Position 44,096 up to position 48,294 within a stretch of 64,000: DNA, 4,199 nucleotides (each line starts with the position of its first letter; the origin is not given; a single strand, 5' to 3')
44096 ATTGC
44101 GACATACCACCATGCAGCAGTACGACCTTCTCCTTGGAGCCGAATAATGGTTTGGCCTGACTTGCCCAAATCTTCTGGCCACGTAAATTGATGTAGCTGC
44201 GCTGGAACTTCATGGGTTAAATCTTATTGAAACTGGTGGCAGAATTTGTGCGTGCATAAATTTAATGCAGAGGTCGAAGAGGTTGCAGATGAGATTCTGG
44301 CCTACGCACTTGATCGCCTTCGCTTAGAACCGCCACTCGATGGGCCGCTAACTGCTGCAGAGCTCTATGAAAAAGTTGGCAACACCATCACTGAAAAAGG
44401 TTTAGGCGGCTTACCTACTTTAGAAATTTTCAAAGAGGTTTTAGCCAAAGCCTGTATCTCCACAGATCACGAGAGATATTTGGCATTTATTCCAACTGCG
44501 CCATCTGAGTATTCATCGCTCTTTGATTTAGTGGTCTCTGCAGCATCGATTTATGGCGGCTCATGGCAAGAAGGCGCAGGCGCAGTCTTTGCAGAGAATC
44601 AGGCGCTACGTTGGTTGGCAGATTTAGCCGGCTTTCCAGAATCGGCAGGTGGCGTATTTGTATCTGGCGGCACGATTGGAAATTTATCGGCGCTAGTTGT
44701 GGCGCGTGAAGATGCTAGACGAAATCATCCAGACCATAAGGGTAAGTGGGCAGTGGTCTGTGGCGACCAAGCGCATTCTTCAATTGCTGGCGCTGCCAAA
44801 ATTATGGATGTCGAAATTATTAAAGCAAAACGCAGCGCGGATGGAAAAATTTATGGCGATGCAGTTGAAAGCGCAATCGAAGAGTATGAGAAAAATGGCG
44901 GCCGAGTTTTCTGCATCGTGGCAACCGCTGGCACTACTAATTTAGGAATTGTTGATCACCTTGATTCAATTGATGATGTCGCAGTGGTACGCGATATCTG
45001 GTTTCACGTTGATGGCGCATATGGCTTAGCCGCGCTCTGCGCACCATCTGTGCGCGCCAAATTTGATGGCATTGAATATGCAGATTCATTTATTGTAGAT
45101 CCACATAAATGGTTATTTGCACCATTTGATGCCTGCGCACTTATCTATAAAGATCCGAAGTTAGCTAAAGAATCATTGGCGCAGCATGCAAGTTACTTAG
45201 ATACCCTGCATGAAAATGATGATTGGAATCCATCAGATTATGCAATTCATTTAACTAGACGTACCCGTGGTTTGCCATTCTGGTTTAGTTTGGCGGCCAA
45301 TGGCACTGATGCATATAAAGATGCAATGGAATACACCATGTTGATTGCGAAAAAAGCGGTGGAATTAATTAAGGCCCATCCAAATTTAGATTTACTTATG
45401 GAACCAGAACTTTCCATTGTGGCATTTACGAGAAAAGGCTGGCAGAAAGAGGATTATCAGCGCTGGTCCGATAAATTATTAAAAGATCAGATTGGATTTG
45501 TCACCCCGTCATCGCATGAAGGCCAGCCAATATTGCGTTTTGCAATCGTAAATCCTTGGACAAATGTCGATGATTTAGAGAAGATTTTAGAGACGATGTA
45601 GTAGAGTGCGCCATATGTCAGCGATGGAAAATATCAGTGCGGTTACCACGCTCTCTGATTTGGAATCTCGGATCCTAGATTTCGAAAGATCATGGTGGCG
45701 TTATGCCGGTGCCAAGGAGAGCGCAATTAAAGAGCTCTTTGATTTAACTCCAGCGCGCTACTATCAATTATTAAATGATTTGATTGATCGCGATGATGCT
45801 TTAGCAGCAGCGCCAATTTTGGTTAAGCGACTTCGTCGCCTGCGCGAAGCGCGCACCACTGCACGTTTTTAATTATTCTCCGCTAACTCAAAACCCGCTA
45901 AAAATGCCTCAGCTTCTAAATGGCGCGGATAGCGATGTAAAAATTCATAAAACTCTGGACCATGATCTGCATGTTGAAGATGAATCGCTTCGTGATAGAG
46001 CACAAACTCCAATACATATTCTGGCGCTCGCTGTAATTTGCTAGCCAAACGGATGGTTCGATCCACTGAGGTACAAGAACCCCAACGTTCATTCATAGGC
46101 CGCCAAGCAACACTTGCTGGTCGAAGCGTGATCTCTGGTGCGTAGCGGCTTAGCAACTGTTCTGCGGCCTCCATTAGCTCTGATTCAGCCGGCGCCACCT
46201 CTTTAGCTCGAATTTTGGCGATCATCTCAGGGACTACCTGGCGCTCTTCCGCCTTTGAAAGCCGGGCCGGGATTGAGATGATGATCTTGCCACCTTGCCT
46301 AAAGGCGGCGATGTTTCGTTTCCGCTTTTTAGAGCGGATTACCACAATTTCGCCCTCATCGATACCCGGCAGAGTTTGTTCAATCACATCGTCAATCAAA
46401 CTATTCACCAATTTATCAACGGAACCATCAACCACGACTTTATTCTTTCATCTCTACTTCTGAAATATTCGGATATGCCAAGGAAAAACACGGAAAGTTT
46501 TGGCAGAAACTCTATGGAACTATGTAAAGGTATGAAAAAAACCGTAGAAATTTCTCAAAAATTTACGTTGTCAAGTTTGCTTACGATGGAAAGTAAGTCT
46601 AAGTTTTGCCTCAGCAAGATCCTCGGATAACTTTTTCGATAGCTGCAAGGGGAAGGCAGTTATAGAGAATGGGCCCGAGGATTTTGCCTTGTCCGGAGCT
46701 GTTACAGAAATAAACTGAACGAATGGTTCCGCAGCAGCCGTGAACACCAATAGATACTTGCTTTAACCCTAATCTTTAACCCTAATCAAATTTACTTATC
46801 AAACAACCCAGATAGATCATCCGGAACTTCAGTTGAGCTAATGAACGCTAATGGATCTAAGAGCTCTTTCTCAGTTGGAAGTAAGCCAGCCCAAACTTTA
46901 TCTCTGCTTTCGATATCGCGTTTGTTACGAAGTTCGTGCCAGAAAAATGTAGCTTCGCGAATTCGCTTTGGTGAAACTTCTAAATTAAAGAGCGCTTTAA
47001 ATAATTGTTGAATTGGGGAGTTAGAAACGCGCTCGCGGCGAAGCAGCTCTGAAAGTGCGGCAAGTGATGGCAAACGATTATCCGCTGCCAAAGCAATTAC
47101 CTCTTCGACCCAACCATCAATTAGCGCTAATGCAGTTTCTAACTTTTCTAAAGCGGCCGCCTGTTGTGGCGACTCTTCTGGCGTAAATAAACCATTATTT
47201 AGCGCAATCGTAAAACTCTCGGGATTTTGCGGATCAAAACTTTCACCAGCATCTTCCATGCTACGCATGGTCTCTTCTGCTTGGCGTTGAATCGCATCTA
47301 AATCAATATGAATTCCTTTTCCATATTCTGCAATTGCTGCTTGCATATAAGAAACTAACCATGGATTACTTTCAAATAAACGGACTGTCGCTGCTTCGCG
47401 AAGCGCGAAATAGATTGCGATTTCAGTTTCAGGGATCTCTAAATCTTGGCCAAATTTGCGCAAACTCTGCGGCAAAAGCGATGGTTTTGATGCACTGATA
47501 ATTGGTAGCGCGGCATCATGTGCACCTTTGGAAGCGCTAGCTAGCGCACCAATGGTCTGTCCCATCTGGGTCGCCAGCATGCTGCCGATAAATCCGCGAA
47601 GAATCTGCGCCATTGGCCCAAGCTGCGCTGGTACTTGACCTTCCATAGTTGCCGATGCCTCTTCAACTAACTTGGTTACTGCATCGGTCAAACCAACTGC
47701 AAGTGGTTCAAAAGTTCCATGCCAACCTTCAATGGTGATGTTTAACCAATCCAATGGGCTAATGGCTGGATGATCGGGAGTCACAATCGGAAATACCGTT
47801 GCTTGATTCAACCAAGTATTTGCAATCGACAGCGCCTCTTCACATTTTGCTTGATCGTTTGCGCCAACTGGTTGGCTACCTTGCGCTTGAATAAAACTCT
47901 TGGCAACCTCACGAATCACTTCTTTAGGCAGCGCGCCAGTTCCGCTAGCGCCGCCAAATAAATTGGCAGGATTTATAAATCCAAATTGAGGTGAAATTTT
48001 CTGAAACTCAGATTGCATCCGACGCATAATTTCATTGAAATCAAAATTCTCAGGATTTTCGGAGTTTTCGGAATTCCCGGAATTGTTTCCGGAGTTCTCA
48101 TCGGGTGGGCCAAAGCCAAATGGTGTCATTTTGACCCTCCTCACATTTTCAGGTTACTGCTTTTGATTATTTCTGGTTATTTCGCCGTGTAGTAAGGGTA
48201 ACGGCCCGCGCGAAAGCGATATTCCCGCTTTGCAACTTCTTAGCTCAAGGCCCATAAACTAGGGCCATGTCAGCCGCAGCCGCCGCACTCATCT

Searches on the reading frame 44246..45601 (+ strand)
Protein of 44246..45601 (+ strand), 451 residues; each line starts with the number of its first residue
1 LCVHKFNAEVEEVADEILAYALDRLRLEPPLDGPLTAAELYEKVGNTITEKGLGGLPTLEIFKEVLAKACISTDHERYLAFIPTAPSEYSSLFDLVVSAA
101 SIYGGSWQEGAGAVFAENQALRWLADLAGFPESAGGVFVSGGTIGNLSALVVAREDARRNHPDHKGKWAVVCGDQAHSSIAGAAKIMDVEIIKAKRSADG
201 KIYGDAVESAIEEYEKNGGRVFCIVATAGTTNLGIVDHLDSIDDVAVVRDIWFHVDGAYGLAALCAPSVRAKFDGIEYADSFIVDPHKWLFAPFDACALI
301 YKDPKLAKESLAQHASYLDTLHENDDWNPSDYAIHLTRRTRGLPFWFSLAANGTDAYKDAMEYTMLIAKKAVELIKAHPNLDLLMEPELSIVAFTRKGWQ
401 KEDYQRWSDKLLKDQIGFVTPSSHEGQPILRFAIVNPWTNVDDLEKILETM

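Call 22: search_protein_families(library=pfam, proteins=[window:44246-45601:+], max_evalue=0.00001)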
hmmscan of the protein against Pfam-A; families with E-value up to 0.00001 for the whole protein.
window:44246-45601:+ (451 aa): 2 families
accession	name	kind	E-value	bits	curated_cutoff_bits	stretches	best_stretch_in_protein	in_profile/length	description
PF00282.25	Pyridoxal_deC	-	1.3e-61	208.9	27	1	63-395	27-373/375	Pyridoxal-dependent decarboxylase conserved domain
PF01212.27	Beta_elim_lyase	-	1.7e-06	28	27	1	134-303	48-214/288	Beta-eliminating lyase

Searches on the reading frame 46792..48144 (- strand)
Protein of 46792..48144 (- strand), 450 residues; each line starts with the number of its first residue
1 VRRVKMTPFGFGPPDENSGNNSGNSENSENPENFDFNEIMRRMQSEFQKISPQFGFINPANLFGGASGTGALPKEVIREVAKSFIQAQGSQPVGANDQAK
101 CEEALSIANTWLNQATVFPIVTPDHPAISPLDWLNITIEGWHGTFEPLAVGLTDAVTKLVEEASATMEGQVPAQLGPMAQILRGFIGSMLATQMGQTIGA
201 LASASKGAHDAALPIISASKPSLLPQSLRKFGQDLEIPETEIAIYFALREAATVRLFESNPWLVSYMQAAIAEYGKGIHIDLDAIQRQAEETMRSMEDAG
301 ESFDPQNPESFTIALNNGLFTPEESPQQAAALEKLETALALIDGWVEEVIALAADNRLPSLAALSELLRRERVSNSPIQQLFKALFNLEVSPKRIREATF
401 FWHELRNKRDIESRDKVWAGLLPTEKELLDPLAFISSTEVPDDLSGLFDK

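Call 22: search_protein_families(library=pfam, proteins=[window:46792-48144:-], max_evalue=0.00001)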
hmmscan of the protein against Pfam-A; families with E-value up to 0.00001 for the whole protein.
window:46792-48144:- (450 aa): 1 family
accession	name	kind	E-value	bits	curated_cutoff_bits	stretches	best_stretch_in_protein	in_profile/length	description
PF10103.15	Zincin_2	-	7.5e-82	275.8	25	1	77-435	6-344/344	Zincin-like metallopeptidase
